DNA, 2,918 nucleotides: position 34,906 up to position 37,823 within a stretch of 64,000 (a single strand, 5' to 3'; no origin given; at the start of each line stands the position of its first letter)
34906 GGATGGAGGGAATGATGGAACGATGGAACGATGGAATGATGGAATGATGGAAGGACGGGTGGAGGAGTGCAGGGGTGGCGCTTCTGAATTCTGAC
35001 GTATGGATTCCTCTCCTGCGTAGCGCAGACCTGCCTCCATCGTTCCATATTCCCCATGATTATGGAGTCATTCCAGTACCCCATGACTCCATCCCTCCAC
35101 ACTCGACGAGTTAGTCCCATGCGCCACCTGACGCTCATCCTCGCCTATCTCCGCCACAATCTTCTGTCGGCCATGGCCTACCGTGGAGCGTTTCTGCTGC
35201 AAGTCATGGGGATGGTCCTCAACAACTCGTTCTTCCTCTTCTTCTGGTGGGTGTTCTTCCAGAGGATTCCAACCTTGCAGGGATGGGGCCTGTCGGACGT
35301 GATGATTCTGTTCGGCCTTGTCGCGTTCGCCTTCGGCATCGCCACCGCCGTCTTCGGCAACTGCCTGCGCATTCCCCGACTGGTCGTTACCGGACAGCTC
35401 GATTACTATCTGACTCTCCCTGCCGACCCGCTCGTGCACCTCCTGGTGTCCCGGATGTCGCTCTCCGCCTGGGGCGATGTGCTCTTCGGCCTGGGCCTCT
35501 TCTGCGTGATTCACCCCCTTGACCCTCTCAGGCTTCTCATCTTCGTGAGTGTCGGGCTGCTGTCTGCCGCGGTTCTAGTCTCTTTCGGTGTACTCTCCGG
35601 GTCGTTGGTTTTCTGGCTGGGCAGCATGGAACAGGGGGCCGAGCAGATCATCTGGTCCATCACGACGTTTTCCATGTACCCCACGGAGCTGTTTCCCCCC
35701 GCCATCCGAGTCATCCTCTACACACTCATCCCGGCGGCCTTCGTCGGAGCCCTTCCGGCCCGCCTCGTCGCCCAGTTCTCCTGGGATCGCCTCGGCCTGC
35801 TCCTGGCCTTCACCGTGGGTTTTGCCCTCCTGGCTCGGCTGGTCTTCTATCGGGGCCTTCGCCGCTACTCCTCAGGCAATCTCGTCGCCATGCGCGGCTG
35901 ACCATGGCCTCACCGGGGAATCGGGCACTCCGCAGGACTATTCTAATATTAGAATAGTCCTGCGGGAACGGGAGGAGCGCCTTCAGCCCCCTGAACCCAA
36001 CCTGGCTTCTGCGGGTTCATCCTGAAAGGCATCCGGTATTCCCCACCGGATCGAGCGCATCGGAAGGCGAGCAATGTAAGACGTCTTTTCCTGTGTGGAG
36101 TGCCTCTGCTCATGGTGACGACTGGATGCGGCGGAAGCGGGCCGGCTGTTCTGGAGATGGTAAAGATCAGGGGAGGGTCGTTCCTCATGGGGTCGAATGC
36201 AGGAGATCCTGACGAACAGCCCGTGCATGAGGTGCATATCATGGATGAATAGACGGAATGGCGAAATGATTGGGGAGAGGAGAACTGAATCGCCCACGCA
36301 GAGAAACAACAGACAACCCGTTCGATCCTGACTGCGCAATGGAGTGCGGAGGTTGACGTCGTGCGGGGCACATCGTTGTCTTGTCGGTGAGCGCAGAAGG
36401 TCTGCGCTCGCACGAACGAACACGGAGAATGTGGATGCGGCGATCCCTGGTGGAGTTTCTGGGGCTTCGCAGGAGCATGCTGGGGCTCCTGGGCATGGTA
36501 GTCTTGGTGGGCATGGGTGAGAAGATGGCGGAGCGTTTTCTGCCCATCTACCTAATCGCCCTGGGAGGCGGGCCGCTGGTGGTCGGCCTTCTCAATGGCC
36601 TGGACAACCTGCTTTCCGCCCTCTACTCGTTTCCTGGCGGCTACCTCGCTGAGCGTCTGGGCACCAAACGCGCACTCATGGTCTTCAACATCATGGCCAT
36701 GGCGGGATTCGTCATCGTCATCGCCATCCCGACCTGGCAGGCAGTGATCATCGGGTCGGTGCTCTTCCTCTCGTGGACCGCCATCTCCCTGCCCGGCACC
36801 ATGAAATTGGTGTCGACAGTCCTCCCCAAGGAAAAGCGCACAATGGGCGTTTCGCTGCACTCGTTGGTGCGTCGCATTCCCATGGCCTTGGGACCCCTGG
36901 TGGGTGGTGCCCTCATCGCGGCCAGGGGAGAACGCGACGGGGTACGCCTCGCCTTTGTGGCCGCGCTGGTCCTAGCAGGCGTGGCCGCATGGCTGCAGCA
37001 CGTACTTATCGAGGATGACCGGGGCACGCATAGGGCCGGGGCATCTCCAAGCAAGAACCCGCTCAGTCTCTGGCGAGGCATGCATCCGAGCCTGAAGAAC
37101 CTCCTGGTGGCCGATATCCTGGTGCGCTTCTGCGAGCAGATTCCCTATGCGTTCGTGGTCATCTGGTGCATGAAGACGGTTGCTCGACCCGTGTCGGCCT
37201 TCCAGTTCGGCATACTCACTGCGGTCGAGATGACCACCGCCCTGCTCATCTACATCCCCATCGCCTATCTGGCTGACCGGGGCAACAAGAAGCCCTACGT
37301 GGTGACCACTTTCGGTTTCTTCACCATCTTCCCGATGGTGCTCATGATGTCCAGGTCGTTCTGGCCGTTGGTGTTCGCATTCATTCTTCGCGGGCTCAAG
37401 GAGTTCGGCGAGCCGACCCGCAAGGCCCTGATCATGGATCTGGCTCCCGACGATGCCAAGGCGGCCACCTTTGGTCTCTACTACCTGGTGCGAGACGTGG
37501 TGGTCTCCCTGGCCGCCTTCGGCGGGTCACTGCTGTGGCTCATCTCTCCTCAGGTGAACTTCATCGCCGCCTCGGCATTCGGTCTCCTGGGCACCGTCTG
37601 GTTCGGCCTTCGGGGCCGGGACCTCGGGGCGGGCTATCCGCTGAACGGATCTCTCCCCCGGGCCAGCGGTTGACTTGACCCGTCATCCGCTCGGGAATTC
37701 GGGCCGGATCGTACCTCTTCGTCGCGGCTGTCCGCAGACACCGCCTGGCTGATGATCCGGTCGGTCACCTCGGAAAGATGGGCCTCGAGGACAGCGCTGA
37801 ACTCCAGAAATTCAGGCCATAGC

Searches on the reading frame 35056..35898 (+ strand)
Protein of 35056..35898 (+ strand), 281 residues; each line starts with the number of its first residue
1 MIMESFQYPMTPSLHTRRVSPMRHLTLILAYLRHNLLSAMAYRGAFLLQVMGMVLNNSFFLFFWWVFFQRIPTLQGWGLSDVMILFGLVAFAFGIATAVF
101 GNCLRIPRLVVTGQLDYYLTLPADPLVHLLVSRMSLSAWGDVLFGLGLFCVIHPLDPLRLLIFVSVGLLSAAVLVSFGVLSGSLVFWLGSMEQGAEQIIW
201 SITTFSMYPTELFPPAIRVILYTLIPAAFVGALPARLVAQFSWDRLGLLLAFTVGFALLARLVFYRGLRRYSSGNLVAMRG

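Call 9: search_protein_families(library=pfam, proteins=[window:35056-35898:+], max_evalue=0.01)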
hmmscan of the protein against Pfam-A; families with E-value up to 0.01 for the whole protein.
window:35056-35898:+ (281 aa): 1 family
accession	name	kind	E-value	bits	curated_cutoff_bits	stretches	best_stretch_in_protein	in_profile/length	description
PF06182.17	ABC2_membrane_6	-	1.6e-30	107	22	1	59-273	6-227/229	ABC-2 family transporter protein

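Call 10: search_protein_families(library=ncbifam, proteins=[window:35056-35898:+], max_evalue=0.01)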
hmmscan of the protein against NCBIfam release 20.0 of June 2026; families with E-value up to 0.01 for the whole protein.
window:35056-35898:+ (281 aa): 0 families

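Call 34: find_homologous_proteins(query=window:35056-35898:+, max_evalue=0.001)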
Query window:35056-35898:+ (281 aa): 556 proteins with E <= 0.001 among 8000 candidates; the best 120 are listed.
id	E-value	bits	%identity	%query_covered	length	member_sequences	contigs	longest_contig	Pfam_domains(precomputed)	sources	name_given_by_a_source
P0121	1.8e-161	555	100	93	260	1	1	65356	PF06182.18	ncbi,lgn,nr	ncbi:ABC-2 family transporter protein [Candidatus Fermentibacteria bacterium]|nr:ABC-2 family transp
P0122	4.6e-141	488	87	93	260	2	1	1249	PF06182.18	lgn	-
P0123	1.8e-137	476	83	93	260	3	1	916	PF06182.18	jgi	jgi:ABC-2 type transport system permease protein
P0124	1.9e-134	466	83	93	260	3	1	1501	PF06182.18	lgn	-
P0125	6.0e-95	336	60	93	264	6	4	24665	PF06182.18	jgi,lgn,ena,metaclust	metaclust:\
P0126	6.5e-95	336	62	93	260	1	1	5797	PF06182.18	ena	-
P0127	1.1e-94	335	61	93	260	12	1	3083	PF06182.18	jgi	jgi:ABC-2 type transport system permease protein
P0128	1.2e-94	335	61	93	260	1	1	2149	PF06182.18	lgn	-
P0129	1.3e-94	335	62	93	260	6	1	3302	PF06182.18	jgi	jgi:ABC-2 type transport system permease protein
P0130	1.4e-94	335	61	93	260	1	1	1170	PF06182.18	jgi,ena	-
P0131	1.6e-94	335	62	93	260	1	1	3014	PF06182.18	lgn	-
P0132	1.9e-94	335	61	93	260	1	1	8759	PF06182.18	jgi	jgi:ABC-2 type transport system permease protein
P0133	2.0e-94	335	62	93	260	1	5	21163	PF06182.18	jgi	jgi:ABC-2 type transport system permease protein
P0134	2.9e-94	334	58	93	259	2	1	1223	PF06182.18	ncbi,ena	-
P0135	5.7e-94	333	60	94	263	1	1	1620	PF06182.18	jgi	-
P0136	1.8e-93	331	59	93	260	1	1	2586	PF06182.18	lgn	-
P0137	2.0e-93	331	61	93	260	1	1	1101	PF06182.18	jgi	jgi:ABC-2 type transport system permease protein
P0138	2.3e-93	331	62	93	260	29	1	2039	PF06182.18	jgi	jgi:ABC-2 type transport system permease protein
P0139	2.7e-93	331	60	93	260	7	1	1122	PF06182.18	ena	-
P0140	5.1e-93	330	61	93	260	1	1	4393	PF06182.18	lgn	-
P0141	6.2e-93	330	59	93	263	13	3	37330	PF06182.18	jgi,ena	-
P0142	6.6e-93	330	58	93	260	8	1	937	PF06182.18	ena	-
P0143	7.4e-93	329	60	93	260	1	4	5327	PF06182.18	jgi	jgi:ABC-2 type transport system permease protein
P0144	1.0e-92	329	60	93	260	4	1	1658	PF06182.18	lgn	-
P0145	1.1e-92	329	60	93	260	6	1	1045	PF06182.18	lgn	-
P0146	1.1e-92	329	61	93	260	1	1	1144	PF06182.18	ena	-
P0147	1.3e-92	329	58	93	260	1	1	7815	PF06182.18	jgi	-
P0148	1.4e-92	329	61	93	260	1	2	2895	PF06182.18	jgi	jgi:ABC-2 type transport system permease protein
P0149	1.4e-92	328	61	93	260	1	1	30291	PF06182.18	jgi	jgi:ABC-2 type transport system permease protein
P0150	1.6e-92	328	61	93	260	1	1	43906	PF06182.18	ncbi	-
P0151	2.0e-92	328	59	97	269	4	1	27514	PF06182.18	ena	-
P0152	2.1e-92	328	60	93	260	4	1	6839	PF06182.18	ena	-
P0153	2.1e-92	328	60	93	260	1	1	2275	PF06182.18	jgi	jgi:ABC-2 type transport system permease protein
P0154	2.5e-92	328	60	93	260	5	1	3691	PF06182.18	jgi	jgi:ABC-2 type transport system permease protein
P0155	3.2e-92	327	60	93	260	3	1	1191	PF06182.18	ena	-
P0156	3.7e-92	327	61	93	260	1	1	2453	PF06182.18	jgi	-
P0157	4.3e-92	327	60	93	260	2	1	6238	PF06182.18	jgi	-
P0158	4.6e-92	327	60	93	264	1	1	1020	PF06182.18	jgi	-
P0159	5.7e-92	327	60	91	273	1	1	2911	PF06182.18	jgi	jgi:ABC-2 type transport system permease protein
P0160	5.7e-92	327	60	93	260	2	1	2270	PF06182.18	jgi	jgi:ABC-2 type transport system permease protein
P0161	7.3e-92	326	57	93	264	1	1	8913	PF06182.18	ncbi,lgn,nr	ncbi:MAG: ABC-2 family transporter protein [Anaerolineae bacterium]|nr:ABC-2 family transporter prot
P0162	8.8e-92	326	59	93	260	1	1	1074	PF06182.18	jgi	-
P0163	9.0e-92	326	60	93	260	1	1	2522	PF06182.18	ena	-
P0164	1.1e-91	326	58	93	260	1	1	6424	PF06182.18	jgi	jgi:ABC-2 type transport system permease protein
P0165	1.2e-91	326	61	93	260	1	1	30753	PF06182.18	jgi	-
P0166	1.3e-91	325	58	93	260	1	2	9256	PF06182.18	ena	-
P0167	1.3e-91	325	58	93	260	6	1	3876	PF06182.18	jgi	jgi:ABC-2 type transport system permease protein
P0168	1.5e-91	325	60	93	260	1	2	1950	PF06182.18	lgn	-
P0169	1.5e-91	325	59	93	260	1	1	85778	PF06182.18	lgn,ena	-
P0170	1.5e-91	325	58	93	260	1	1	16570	PF06182.18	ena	-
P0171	1.6e-91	325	61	93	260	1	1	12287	PF06182.18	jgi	-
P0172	1.8e-91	325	58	93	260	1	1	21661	PF06182.18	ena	-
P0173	2.1e-91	325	60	93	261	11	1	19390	PF06182.18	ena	-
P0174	2.1e-91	325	59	93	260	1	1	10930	PF06182.18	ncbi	-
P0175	2.3e-91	325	60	93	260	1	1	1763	PF06182.18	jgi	jgi:ABC-2 type transport system permease protein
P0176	2.3e-91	325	60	93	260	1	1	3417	PF06182.18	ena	-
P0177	2.5e-91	324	59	93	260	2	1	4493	PF06182.18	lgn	-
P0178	2.5e-91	324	58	93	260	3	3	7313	PF06182.18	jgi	jgi:ABC-2 type transport system permease protein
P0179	2.7e-91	324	58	93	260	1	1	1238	PF06182.18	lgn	-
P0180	3.0e-91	324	60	93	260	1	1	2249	PF06182.18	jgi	-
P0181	3.3e-91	324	58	93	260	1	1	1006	PF06182.18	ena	-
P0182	3.4e-91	324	59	93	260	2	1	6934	PF06182.18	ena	-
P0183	3.5e-91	324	59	93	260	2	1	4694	PF06182.18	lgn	-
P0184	3.9e-91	324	58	93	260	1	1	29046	PF06182.18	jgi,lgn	jgi:ABC-2 type transport system permease protein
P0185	5.1e-91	323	61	93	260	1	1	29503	PF06182.18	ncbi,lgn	-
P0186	5.2e-91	323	58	94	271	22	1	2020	PF06182.18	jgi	jgi:ABC-2 type transport system permease protein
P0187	5.2e-91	323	59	93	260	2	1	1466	PF06182.18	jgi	jgi:ABC-2 type transport system permease protein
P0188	5.8e-91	323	59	93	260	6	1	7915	PF06182.18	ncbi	-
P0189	6.2e-91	323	60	93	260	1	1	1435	PF06182.18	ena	-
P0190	6.2e-91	323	58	93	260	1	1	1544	PF06182.18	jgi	jgi:ABC-2 type transport system permease protein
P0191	6.7e-91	323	60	93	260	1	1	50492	PF06182.18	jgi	jgi:ABC-2 type transport system permease protein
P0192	6.8e-91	323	59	93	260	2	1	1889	PF06182.18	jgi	jgi:ABC-2 type transport system permease protein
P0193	7.6e-91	323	59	93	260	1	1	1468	PF06182.18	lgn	-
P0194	9.3e-91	323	61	91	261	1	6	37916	PF06182.18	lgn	-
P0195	1.3e-90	322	60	93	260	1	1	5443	PF06182.18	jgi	jgi:ABC-2 type transport system permease protein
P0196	1.4e-90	322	56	94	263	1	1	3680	PF06182.18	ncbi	-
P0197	1.6e-90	322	61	93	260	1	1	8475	PF06182.18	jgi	jgi:ABC-2 type transport system permease protein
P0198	2.2e-90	321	59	93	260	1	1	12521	PF06182.18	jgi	-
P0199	2.2e-90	321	59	93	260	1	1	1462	PF06182.18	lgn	-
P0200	2.3e-90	321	59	93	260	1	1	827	PF06182.18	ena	-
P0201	2.5e-90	321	60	93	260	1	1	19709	PF06182.18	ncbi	-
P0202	3.1e-90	321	58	93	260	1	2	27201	PF06182.18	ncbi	-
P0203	4.4e-90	320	59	93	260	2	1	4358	PF06182.18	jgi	jgi:ABC-2 type transport system permease protein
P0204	4.5e-90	320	59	93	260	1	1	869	PF06182.18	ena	-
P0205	4.5e-90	320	59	92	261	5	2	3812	PF06182.18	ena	-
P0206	4.6e-90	320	57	93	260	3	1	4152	PF06182.18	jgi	-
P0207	6.6e-90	320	58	93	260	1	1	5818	PF06182.18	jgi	jgi:ABC-2 type transport system permease protein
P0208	7.3e-90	320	59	93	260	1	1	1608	PF06182.18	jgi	-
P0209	8.1e-90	319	58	94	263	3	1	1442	PF06182.18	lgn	-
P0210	8.4e-90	319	58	93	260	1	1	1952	PF06182.18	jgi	jgi:ABC-2 type transport system permease protein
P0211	1.2e-89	319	59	93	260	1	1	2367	PF06182.18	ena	-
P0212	1.3e-89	319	58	93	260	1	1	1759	PF06182.18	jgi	jgi:ABC-2 type transport system permease protein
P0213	1.3e-89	319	58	91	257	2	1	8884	PF06182.18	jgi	jgi:ABC-2 type transport system permease protein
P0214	1.5e-89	319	57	93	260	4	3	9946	PF06182.18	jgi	jgi:ABC-2 type transport system permease protein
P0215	1.5e-89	319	59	93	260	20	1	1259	PF06182.18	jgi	jgi:ABC-2 type transport system permease protein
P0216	1.5e-89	319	58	93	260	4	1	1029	PF06182.18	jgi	jgi:ABC-2 type transport system permease protein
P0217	1.7e-89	318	58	93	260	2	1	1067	PF06182.18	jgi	-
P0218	1.7e-89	318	59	93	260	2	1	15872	PF06182.18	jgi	-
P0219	1.7e-89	318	58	93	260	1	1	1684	PF06182.18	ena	-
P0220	1.8e-89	318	58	93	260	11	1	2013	PF06182.18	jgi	jgi:ABC-2 type transport system permease protein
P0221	1.9e-89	318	59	93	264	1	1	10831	PF06182.18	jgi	jgi:ABC-2 type transport system permease protein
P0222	1.9e-89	318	58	93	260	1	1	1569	PF06182.18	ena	-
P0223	1.9e-89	318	59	92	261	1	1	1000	PF06182.18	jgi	jgi:ABC-2 type transport system permease protein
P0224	2.2e-89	318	59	92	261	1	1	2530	PF06182.18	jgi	jgi:ABC-2 type transport system permease protein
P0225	2.2e-89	318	58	93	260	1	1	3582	PF06182.18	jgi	jgi:ABC-2 type transport system permease protein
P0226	2.5e-89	318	59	93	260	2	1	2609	PF06182.18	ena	-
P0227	2.5e-89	318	60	91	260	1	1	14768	PF06182.18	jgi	jgi:ABC-2 type transport system permease protein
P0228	2.6e-89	318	58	93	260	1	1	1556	PF06182.18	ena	-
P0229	2.6e-89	318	59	93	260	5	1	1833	PF06182.18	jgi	jgi:ABC-2 type transport system permease protein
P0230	2.7e-89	318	57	93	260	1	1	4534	PF06182.18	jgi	jgi:ABC-2 type transport system permease protein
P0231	2.7e-89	318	60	93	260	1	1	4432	PF06182.18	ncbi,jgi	ncbi:MAG: ABC-2 family transporter protein [Anaerolineae bacterium]|jgi:ABC-2 type transport system 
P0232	2.8e-89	318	59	93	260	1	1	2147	PF06182.18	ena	-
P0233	2.9e-89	318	61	91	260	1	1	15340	PF06182.18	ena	-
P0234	3.4e-89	317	59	93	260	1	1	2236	PF06182.18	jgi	-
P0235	3.5e-89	317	58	93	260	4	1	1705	PF06182.18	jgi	jgi:ABC-2 type transport system permease protein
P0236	3.6e-89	317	58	93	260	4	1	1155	PF06182.18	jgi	jgi:ABC-2 type transport system permease protein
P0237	3.6e-89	317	56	93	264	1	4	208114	PF06182.18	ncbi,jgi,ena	-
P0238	3.7e-89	317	57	93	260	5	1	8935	PF06182.18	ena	-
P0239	3.8e-89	317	57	93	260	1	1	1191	PF06182.18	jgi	jgi:ABC-2 type transport system permease protein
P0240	3.8e-89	317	59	93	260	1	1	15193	PF06182.18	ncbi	-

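Call 40: find_related_loci(query=A3, collection=metagenome_contigs, flank=8000)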
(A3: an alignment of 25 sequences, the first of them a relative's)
Query A3 (260 aa) in metagenome_contigs; peptide patterns used: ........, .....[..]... (x = any residue, [..] = any of these).
197 stretches matched a pattern; 91 encode a relative of the query (tblastn E <= 1e-3); the best 80 are kept; 80 distinct loci.
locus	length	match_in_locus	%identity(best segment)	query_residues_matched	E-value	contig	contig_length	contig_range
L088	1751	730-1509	58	1-260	2e-104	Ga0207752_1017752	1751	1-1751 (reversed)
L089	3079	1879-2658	61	1-260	3e-100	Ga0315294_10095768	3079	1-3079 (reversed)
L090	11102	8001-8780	61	1-260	3e-98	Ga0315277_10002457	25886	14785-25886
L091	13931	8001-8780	59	1-260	1e-97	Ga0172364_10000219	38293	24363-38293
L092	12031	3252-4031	61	1-260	5e-98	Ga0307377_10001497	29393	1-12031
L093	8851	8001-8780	61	1-260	6e-98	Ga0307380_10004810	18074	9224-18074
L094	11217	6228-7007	60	1-260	6e-97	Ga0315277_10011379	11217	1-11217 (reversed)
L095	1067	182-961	58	1-260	1e-105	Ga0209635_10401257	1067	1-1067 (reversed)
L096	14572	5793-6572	59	1-260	5e-96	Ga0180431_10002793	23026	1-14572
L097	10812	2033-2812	61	1-260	5e-96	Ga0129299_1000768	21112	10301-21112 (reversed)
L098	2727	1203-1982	59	1-260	6e-98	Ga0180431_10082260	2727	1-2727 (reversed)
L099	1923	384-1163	58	1-260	5e-100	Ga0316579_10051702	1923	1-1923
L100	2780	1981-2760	59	1-260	3e-97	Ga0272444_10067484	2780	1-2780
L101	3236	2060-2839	57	1-260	1e-95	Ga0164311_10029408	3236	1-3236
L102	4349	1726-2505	58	1-260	1e-94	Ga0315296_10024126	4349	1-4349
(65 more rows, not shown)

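Call 70: predict_structure(alignment_id=A3)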
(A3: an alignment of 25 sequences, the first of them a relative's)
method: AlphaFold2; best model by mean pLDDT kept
length: 260 residues; sequences in the alignment: 25
mean_pLDDT: 83.8   pTM: 0.84
mean pLDDT of the five models: 83.8, 80.1, 70.3, 69.2, 58.9
residues with pLDDT >= 90: 119; 70-90: 106; 50-70: 25; < 50: 10
segments of 3 or more residues with pLDDT < 50: 251-260
pLDDT, mean of each block of 10 residues (from residue 1): 78 74 83 95 91 85 94 86 78 67 74 85 95 90 95 90 76 81 90 91 92 92 95 92 71 42
secondary structure, 60 per line:
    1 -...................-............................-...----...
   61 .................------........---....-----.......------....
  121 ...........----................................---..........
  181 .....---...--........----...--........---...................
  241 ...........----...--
elements in order: H2-20 H22-49 H58-77 H84-91 H95-98 H104-110 H117-131 H136-167 H171-185 H194-201 H211-218 H222-251

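Call 72: fold_search(model_id=the predicted structure, library=pdb)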
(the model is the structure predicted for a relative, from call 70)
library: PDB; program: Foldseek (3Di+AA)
matches with E <= 10: 358; with E <= 0.001: 0
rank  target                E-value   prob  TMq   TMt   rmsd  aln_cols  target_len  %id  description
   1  7k2t_B                1.1e-02  1.00  0.47  0.49   7.7       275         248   14  Mg2+/ATP-bound structure of the full-length WzmWzt O antigen ABC transporter in lipid nanodiscs (released 2021-01-13)
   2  9cfl_A                4.3e-02  1.00  0.52  0.50   6.8       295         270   14  Cryo-EM structure of S. aureus TarGH in complex with ATP-gamma-S (released 2025-04-23)
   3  8i3a_A                6.4e-02  1.00  0.49  0.26   7.8       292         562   16  Cryo-EM structure of abscisic acid transporter AtABCG25 in outward conformation (released 2023-09-13)
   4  8wam_A                7.0e-02  0.99  0.48  0.26   8.0       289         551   13  Cryo-EM structure of the ABCG25 E232Q mutant bound to ATP and Magnesium (released 2023-09-27)
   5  8wbx_A                9.1e-02  1.00  0.51  0.32   6.9       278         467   15  Cryo-EM structure of the ABCG25 bound to ABA (released 2023-09-27)
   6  8i3b_A                9.9e-02  0.99  0.48  0.26   7.9       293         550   16  Cryo-EM structure of abscisic acid transporter AtABCG25 in nanodisc (released 2023-09-13)
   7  8i3d_A                9.9e-02  0.99  0.50  0.27   7.9       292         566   16  Cryo-EM structure of abscisic acid transporter AtABCG25 (released 2023-09-13)
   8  8wtm_A                1.5e-01  0.99  0.49  0.25   8.2       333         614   13  Cryo-EM structure of jasmonic acid transporter ABCG16 bound to JA (released 2024-10-23)
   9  5njg_A                1.8e-01  0.97  0.49  0.45   7.6       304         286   12  Structure of an ABC transporter: part of the structure that could be built de novo (released 2017-06-07)
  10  7znq_y                1.9e-01  0.95  0.44  0.45   8.3       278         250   13  ABC transporter complex NosDFYL in GDN (released 2022-08-03)
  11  6hbu_A                2.1e-01  0.96  0.47  0.24   9.1       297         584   11  Cryo-EM structure of the ABCG2 E211Q mutant bound to ATP and Magnesium (released 2018-11-07)
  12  8iwj_A                2.1e-01  0.80  0.34  0.18  15.7       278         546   12  ABCG25 Wild Type in Apo-state (released 2024-04-10)
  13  9qfx_A                2.2e-01  0.99  0.60  0.59   5.4       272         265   15  Nucleotide-free wild type Wzm-Wzt from Mycobacterium abscessus in LMNG (released 2026-03-11)
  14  8iwk_A                2.2e-01  0.96  0.49  0.28   6.9       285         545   14  ABCG25 Wild Type purified with DDM plus CHS in ABA-bound state (released 2024-04-10)
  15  6jbh_C                2.4e-01  0.98  0.50  0.49   5.6       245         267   14  Cryo-EM structure and transport mechanism of a wall teichoic acid ABC transporter (released 2020-03-04)
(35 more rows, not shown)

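Call 75: find_encoding_contigs(protein=P0122, flank=4000, max_places=4)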
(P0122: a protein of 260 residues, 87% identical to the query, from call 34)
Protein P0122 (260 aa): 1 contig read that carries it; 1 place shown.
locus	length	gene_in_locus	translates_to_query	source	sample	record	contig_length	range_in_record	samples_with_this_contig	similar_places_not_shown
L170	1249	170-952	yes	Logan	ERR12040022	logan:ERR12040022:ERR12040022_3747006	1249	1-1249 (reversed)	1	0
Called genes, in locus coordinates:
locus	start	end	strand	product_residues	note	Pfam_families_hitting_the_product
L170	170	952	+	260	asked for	PF06182:ABC2_membrane_6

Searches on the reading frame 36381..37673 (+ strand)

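Call 13: search_protein_families(library=pfam, proteins=[window:36381-37673:+], max_evalue=0.001)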
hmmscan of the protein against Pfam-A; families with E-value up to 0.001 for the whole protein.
window:36381-37673:+ (430 aa): 4 families
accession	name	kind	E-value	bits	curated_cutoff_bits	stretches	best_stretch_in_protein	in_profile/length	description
PF07690.21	MFS_1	-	1.4e-29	103.5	33.4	2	37-227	2-191/347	Major Facilitator Superfamily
PF13347.12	MFS_2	-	2.3e-05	23.6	27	0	172-357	159-345/427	MFS/sugar transport protein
PF12832.13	MFS_1_like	-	0.00016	21.3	25.2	1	23-182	205-365/373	MFS_1 like family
PF05977.19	MFS_3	-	0.00066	18.7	27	1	65-205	44-190/524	Transmembrane secretion effector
